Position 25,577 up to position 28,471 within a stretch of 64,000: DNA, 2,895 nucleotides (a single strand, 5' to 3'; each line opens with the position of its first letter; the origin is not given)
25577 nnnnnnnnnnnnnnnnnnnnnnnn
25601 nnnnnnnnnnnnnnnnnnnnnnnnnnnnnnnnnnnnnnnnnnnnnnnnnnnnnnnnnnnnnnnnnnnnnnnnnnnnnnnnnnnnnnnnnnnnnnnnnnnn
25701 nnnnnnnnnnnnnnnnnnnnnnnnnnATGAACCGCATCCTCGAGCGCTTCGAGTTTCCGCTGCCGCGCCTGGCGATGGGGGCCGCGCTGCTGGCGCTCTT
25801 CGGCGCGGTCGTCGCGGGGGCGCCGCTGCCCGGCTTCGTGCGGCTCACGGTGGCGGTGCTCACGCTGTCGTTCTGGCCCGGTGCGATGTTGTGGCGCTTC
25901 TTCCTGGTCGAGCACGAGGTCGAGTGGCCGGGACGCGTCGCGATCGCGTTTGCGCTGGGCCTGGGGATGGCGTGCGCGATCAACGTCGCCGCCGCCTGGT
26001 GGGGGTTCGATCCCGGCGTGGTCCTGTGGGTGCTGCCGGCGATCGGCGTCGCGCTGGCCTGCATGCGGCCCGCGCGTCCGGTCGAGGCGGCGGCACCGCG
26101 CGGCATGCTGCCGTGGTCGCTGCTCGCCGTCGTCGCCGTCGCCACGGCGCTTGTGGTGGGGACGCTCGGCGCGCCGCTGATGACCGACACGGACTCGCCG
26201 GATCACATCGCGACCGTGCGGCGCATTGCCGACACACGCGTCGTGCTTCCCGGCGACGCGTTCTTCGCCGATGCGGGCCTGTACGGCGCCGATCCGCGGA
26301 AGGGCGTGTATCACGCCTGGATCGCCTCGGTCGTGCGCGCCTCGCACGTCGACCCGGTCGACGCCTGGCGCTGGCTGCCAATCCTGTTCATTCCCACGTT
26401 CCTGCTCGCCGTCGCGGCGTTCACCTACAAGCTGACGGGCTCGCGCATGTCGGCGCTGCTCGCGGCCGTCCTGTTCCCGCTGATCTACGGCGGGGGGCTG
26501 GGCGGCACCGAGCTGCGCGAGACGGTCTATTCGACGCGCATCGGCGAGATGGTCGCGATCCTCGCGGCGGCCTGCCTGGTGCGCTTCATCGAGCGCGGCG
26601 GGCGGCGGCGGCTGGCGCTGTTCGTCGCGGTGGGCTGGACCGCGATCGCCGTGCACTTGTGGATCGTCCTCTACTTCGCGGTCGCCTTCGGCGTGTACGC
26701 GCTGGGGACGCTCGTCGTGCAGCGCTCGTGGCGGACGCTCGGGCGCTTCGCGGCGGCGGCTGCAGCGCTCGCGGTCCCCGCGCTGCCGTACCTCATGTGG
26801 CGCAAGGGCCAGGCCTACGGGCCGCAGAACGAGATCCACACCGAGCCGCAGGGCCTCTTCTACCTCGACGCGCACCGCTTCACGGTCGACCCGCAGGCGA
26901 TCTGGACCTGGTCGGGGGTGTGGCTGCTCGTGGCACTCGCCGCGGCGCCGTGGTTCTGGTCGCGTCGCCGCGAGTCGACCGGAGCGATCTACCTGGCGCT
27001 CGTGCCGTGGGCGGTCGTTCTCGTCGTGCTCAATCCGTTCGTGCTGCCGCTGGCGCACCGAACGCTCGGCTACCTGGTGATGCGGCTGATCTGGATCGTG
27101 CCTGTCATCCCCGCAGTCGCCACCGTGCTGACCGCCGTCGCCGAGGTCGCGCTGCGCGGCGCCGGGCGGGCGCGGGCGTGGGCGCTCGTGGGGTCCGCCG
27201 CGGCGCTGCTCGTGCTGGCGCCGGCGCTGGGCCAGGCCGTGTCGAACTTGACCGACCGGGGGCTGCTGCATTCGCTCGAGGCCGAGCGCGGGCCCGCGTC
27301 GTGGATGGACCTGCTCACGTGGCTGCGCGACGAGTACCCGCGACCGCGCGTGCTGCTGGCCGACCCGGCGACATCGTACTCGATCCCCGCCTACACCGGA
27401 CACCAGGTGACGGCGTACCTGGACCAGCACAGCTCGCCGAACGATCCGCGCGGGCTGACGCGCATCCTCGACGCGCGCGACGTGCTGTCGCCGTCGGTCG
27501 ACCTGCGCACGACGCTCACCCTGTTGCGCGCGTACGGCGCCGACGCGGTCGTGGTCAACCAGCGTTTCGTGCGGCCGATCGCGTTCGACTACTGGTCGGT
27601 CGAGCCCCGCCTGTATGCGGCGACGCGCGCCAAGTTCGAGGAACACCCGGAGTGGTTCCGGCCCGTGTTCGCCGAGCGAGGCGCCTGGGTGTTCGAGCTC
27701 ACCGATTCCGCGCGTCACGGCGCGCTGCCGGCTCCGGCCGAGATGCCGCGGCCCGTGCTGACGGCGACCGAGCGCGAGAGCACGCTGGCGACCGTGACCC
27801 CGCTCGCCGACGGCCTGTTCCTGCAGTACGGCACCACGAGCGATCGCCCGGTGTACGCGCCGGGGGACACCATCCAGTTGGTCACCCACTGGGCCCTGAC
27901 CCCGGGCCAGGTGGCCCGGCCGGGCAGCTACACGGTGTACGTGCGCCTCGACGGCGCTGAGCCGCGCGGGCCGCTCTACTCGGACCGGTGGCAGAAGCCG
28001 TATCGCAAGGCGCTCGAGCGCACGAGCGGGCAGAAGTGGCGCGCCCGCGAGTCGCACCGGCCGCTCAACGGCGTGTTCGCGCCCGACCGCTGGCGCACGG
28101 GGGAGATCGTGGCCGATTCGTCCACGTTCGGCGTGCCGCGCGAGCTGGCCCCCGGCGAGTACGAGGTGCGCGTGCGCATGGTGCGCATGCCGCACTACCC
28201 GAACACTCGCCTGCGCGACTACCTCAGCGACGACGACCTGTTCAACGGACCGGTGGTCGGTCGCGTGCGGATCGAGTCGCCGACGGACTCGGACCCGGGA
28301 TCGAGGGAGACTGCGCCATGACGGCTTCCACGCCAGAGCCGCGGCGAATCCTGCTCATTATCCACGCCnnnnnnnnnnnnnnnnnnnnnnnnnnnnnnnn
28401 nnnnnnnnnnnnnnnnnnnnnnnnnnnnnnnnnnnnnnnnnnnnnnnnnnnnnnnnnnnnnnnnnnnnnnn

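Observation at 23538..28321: Three paralogous 690-860-aa polytopic membrane proteins sharing a conserved loop motif (unnamed family)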

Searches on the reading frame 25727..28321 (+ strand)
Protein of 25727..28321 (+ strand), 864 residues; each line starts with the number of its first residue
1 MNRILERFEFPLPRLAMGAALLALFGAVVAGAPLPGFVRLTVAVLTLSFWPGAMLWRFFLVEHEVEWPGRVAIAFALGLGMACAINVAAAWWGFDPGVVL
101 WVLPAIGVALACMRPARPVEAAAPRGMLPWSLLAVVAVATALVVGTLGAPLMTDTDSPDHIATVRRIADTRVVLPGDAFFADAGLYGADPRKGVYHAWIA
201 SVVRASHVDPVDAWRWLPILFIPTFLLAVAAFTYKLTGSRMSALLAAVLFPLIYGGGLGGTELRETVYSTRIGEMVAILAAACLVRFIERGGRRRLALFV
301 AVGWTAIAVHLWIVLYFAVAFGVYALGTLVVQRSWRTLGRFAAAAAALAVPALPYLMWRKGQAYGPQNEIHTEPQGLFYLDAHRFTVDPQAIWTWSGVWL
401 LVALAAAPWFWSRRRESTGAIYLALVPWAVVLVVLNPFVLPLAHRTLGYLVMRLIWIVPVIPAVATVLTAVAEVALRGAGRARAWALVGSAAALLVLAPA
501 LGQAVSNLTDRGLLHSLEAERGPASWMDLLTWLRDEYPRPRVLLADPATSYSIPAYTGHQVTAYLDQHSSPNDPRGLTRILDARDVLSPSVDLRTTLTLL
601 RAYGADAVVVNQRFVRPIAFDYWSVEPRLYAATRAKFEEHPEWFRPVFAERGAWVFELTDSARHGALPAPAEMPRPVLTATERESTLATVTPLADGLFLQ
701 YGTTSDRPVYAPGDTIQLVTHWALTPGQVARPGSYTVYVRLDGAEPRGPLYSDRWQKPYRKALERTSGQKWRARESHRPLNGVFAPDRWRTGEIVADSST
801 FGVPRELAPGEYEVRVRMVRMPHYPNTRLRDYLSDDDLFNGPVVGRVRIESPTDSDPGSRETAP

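Call 7: search_protein_families(library=pfam, proteins=[window:25727-28321:+], max_evalue=1)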
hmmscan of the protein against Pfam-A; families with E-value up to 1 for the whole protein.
window:25727-28321:+ (864 aa): 1 family
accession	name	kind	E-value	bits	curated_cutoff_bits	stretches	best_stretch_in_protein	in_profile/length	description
PF01835.25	MG2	-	0.16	12.8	32.8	0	703-718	4-19/96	MG2 domain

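Call 8: search_protein_families(library=ncbifam, proteins=[window:25727-28321:+], max_evalue=1)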
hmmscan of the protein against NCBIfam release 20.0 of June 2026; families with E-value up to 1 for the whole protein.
window:25727-28321:+ (864 aa): 0 families

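Call 22: search_solved_structures(query=window:25727-28321:+, max_evalue=10)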
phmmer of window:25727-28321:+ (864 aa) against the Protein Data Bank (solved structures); distinct sequences matched with E-value up to 10: 1.
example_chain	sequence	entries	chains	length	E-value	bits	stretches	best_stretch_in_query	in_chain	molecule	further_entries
8d2s_B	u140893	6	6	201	0.1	13.8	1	711-787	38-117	FAB light chain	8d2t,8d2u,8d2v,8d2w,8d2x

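Call 25: find_homologous_proteins(query=window:25727-28321:+)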
Query window:25727-28321:+ (864 aa): 46 proteins with E <= 0.001 among 8000 candidates.
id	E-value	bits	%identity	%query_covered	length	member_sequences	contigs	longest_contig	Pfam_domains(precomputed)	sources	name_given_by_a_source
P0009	0.0e+0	1871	97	99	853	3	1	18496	-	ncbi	-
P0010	0.0e+0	1579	81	99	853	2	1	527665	-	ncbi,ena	-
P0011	0.0e+0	1256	67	99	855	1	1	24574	-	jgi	jgi:hypothetical protein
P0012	0.0e+0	1242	67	98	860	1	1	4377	-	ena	-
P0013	0.0e+0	1231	66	98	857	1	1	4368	-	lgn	-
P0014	0.0e+0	1220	65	98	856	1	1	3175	-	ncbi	-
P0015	0.0e+0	1214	65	98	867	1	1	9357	-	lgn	-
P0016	0.0e+0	1199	64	98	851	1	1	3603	-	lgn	-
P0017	0.0e+0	1196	64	99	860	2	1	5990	-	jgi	jgi:hypothetical protein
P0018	0.0e+0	1178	64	98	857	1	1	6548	-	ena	-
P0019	0.0e+0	1176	64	98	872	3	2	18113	-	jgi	jgi:hypothetical protein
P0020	0.0e+0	1133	63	98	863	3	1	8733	-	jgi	jgi:hypothetical protein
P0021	0.0e+0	1130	62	98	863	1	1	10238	-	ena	-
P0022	0.0e+0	1031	59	97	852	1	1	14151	-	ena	-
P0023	0.0e+0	1012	58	97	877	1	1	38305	-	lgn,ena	-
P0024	1.1e-297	1008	58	94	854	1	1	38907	-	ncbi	-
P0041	6.6e-128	446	38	81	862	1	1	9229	PF20176.4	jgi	jgi:hypothetical protein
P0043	2.0e-124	435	40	65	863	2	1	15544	PF20176.4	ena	-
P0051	4.8e-112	394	36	80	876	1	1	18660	PF20176.4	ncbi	-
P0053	5.1e-92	328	34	82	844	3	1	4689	-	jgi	jgi:hypothetical protein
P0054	2.9e-83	299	32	81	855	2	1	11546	-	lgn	-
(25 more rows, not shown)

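Call 28: search_protein_families(library=pfam, proteins=[P0041, P0043, P0051, P0054, P0053], max_evalue=1)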
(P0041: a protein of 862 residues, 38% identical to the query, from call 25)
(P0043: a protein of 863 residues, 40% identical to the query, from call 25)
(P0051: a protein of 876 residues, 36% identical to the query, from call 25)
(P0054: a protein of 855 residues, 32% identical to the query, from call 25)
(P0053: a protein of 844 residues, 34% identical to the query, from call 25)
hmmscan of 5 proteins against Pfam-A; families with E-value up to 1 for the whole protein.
P0041 (862 aa): 3 families
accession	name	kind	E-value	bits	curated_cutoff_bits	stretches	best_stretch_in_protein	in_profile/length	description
PF20176.3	DUF6541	-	1.8e-13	50.1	29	1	56-671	2-645/646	Family of unknown function (DUF6541)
PF13489.12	Methyltransf_23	-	0.00015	22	27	1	522-596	81-157/164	Methyltransferase domain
PF19762.4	DUF6249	-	0.068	13.6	33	0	305-346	54-98/104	Domain of unknown function (DUF6249)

P0043 (863 aa): 1 family
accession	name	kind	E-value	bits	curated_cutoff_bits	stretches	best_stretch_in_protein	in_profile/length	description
PF20176.3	DUF6541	-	0.00023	20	29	1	41-452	1-409/646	Family of unknown function (DUF6541)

P0051 (876 aa): 1 family
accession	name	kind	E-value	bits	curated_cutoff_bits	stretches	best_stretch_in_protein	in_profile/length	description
PF20176.3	DUF6541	-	2e-09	36.8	29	1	38-667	1-644/646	Family of unknown function (DUF6541)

P0054 (855 aa): 1 family
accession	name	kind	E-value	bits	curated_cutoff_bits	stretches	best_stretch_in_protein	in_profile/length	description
PF10633.15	NPCBM_assoc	-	0.15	12.7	24.4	1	792-816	51-75/78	NPCBM-associated, NEW3 domain of alpha-galactosidase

P0053 (844 aa): 2 families
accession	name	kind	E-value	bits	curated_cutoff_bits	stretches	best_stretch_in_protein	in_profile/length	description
PF10633.15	NPCBM_assoc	-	0.052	14.2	24.4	1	779-804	49-74/78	NPCBM-associated, NEW3 domain of alpha-galactosidase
PF20176.3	DUF6541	-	0.19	10.4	29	1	36-576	2-582/646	Family of unknown function (DUF6541)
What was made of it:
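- On Pfam DUF6541 (PF20176): Relatives of B do: P0041 50.1 bits and P0051 36.8 bits, both full length (call 28).
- Closest known: Pfam DUF6541. Same: Distant B relatives P0041 and P0051 match DUF6541 end to end above its threshold (50.1 and 36.8 bits against a cutoff of 29) (call 28).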

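Call 34: search_solved_structures(query=A2, max_evalue=10)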
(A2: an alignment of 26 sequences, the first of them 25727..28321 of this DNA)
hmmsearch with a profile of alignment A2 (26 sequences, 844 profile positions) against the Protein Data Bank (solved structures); distinct sequences matched with E-value up to 10: 4.
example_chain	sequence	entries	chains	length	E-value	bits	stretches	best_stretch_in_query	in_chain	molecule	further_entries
6ywe_c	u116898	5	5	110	0.38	11.8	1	688-746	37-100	54S ribosomal protein L31, mitochondrial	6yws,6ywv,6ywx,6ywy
7vfc_A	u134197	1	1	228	0.69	11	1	768-809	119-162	cPMO2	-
9ded_A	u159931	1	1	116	1.4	9.9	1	587-652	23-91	Design protein n8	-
7ntl_A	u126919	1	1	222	2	9.4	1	775-809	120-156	LPMO9F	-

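Call 45: predict_structure(alignment_id=A2)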
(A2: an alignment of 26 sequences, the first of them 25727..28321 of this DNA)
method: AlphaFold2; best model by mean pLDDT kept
length: 864 residues; sequences in the alignment: 26
mean_pLDDT: 90.1   pTM: 0.91
mean pLDDT of the five models: 90.1, 90.0, 89.0, 88.6, 87.9
residues with pLDDT >= 90: 597; 70-90: 226; 50-70: 29; < 50: 12
segments of 3 or more residues with pLDDT < 50: 855-864
pLDDT, mean of each block of 10 residues (from residue 1): 76 91 96 96 97 89 62 96 96 94 94 79 71 91 89 89 95 89 76 90 97 96 95 92 94 78 91 95 94 94 96 92 97 96 98 92 73 89 91 87 96 94 95 93 84 80 95 95 95 90 84 88 92 95 93 95 86 87 92 97 97 81 80 94 97 96 96 91 92 92 93 95 94 92 91 92 94 92 87 93 95 95 89 90 94 54 34
secondary structure, 60 per line:
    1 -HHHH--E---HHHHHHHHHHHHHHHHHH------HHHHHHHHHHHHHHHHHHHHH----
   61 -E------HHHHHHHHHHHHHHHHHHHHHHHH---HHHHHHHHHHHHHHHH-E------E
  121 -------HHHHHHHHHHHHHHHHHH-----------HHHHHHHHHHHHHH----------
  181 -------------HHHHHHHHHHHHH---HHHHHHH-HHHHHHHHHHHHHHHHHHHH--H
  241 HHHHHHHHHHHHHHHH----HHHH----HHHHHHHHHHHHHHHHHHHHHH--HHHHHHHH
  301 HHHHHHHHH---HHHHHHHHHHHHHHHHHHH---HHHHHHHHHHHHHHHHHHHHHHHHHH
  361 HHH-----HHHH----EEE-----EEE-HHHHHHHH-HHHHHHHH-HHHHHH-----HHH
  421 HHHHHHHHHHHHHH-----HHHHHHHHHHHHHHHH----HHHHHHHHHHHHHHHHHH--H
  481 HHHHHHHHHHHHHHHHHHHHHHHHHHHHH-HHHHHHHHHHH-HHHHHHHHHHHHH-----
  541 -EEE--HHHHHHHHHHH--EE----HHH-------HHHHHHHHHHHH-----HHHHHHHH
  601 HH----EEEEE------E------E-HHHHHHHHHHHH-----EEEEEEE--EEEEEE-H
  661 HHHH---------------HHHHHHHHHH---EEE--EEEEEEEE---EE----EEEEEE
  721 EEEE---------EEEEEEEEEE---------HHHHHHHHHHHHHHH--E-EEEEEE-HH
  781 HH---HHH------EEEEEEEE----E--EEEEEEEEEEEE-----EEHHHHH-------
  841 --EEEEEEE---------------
elements in order (helices of 4 or more, strands of 3 or more residues): H2-5 H12-29 H36-56 H69-92 H96-111 H128-145 H157-170 H194-206 H210-216 H218-237 H240-256 H261-264 H269-290 H293-309 H313-331 H335-363 H369-372 E377-379 E385-387 H389-396 H398-405 H407-412 H418-434 H440-455 H460-477 H480-509 H511-521 H523-535 E542-544 H547-557 H576-587 H593-602 E607-611 H627-638 E644-650 E653-658 H660-664 H680-689 E693-695 E698-705 E715-724 E734-743 H753-767 E772-777 H779-782 E795-802 E810-821 H829-833 E843-849
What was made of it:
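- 25727..28321 (+): Paralog B, 864 aa. It has a membrane core of about 15 TM helices (aa 1-~535), an OST-type alpha/beta core domain (aa ~540-665) and a beta-sandwich domain (aa ~690-850). AF2 pLDDT 90.1, pTM 0.91 (call 45).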

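Call 61: find_encoding_contigs(protein=P0051, flank=10000, max_places=2)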
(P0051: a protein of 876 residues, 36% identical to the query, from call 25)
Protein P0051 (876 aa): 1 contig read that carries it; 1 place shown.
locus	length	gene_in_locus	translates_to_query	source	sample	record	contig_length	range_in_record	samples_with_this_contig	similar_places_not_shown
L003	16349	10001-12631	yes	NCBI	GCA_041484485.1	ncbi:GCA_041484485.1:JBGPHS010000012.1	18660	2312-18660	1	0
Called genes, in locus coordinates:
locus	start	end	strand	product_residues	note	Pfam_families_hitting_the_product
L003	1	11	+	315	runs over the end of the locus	-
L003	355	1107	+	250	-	PF02563:Poly_export, PF10531:SLBB, PF22461:SLBB_2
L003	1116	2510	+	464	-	-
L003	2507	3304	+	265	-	PF13614:AAA_31 (faint)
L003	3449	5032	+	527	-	PF01943:Polysacc_synt, PF13440:Polysacc_synt_3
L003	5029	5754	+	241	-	PF13641:Glyco_tranf_2_3, PF00535:Glycos_transf_2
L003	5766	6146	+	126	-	PF10066:DUF2304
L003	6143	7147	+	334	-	PF03706:LPG_synthase_TM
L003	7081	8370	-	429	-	PF00155:Aminotran_1_2 (weak), PF01041:DegT_DnrJ_EryC1, PF01053:Cys_Met_Meta_PP (weak), PF01212:Beta_elim_lyase (weak)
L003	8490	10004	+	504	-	PF13440:Polysacc_synt_3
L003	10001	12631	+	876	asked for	PF20176:DUF6541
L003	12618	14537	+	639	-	PF13522:GATase_6, PF13537:GATase_7, PF00733:Asn_synthase, PF06508:QueC (faint)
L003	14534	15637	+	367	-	PF13439:Glyco_transf_4, PF13579:Glyco_trans_4_4, PF20706:GT4-conflict, PF00534:Glycos_transf_1, PF13524:Glyco_trans_1_2, PF13692:Glyco_trans_1_4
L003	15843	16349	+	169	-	?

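Call 62: find_encoding_contigs(protein=P0024, flank=10000, max_places=2)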
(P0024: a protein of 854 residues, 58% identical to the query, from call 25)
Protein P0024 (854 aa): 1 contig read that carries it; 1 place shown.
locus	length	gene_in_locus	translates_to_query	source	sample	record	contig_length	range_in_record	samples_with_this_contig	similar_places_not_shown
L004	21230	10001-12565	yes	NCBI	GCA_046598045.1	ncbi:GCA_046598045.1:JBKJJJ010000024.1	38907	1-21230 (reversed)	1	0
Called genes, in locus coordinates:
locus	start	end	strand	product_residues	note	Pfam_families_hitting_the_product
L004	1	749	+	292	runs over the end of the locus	-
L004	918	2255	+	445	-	-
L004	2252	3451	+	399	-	PF01663:Phosphodiest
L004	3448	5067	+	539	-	PF01943:Polysacc_synt, PF13440:Polysacc_synt_3, PF03023:MurJ (weak), PF01554:MatE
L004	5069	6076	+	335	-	PF03706:LPG_synthase_TM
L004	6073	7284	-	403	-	PF00155:Aminotran_1_2, PF01041:DegT_DnrJ_EryC1, PF01212:Beta_elim_lyase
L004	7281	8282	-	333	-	PF01073:3Beta_HSD, PF01370:Epimerase, PF02719:Polysacc_synt_2, PF04321:RmlD_sub_bind, PF05368:NmrA (weak), PF16363:GDP_Man_Dehyd, PF07993:NAD_binding_4 (faint), PF13460:NAD_binding_10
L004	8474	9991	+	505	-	PF01943:Polysacc_synt, PF13440:Polysacc_synt_3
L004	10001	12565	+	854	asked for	-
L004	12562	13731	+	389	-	PF20706:GT4-conflict (faint), PF13439:Glyco_transf_4, PF13579:Glyco_trans_4_4, PF00534:Glycos_transf_1, PF13692:Glyco_trans_1_4, PF13524:Glyco_trans_1_2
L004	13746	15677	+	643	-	PF13522:GATase_6, PF13537:GATase_7, PF12481:DUF3700 (weak), PF00733:Asn_synthase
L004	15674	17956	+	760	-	PF13439:Glyco_transf_4, PF13579:Glyco_trans_4_4, PF00534:Glycos_transf_1, PF13524:Glyco_trans_1_2, PF13692:Glyco_trans_1_4, PF13439:Glyco_transf_4 (weak), PF00534:Glycos_transf_1, PF13692:Glyco_trans_1_4, +1 more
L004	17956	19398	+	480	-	PF27533:CapK_C (weak)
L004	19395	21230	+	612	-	?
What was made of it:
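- Wzx2-B adjacency holds even where A is missing (L003, L004; calls 61, 62). A is dispensable in some loci (calls 61, 62).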

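Call 81: fold_search(model_id=the predicted structure, library=pdb)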
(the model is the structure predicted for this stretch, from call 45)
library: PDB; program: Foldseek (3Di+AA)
matches with E <= 10: 981; with E <= 0.001: 22
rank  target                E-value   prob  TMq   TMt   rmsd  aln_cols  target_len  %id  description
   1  8agb_A                3.9e-08  1.00  0.40  0.52  12.0       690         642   10  Structure of yeast oligosaccharylransferase complex with lipid-linked oligosaccharide bound (released 2022-12-07)
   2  7oci_F                4.0e-08  1.00  0.39  0.51  12.0       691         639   12  Cryo-EM structure of yeast Ost6p containing oligosaccharyltransferase complex (released 2022-02-16)
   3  8if8_C                4.8e-08  1.00  0.39  0.53  13.7       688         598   16  Arabinosyltransferase AftA (released 2023-05-31)
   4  8b6l_I                8.1e-08  1.00  0.37  0.45  11.9       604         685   11  Subtomogram average of the human Sec61-TRAP-OSTA-translocon (released 2022-12-07)
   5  3wak                  9.2e-08  1.00  0.38  0.38  19.1       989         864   11  Crystal structure of the Archaeoglobus fulgidus oligosaccharyltransferase (O29867_ARCFU) in the apo form (released 2013-10-30)
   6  6ftg_5                9.6e-08  1.00  0.40  0.52   9.5       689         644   11  Subtomogram average of OST-containing ribosome-translocon complexes from canine rough microsomal membranes (released 2018-03-21)
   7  8age_A                1.1e-07  1.00  0.41  0.52   9.4       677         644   10  Structure of yeast oligosaccharylransferase complex with acceptor peptide bound (released 2022-12-07)
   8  7zlh_A                1.3e-07  1.00  0.36  0.45   9.3       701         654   10  Cryo-EM structure of C-mannosyltransferase CeDPY19, in apo state, bound to CMT2-Fab and anti-Fab nanobody (released 2023-01-11)
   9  8agc_A                1.5e-07  1.00  0.42  0.51  10.4       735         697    9  Structure of yeast oligosaccharylransferase complex with lipid-linked oligosaccharide and non-acceptor peptide bound (released 2022-12-07)
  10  6ezn_F                1.9e-07  1.00  0.38  0.48  13.0       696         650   12  Cryo-EM structure of the yeast oligosaccharyltransferase (OST) complex (released 2018-01-17)
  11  8if8_B                1.9e-07  1.00  0.41  0.54  13.5       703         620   16  Arabinosyltransferase AftA (released 2023-05-31)
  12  9n9j_I                3.2e-07  1.00  0.34  0.41   8.8       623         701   12  Structure of a GRP94 folding intermediate engaged with a CCDC134- and FKBP11-bound secretory translocon (released 2025-11-19)
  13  7e9s_A                5.4e-07  1.00  0.36  0.35  20.5       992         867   11  Archaeal oligosaccharyltransferase AglB from Archaeoglobus fulgidus in complex with an inhibitory peptide and a dolich (released 2021-09-08)
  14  6c26_A                5.9e-07  1.00  0.41  0.52  12.3       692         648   12  The Cryo-EM structure of a eukaryotic oligosaccharyl transferase complex (released 2018-01-31)
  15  7zlg_A                7.1e-07  1.00  0.37  0.46   9.2       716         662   12  Cryo-EM structure of C-mannosyltransferase CeDPY19, in complex with acceptor peptide and bound to CMT2-Fab and anti-Fa (released 2023-01-11)
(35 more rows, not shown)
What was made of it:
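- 25727..28321 (+): Foldseek gives 22 hits with E<=1e-3, all GT-C (call 81).
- Foldseek confirms this (call 81).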
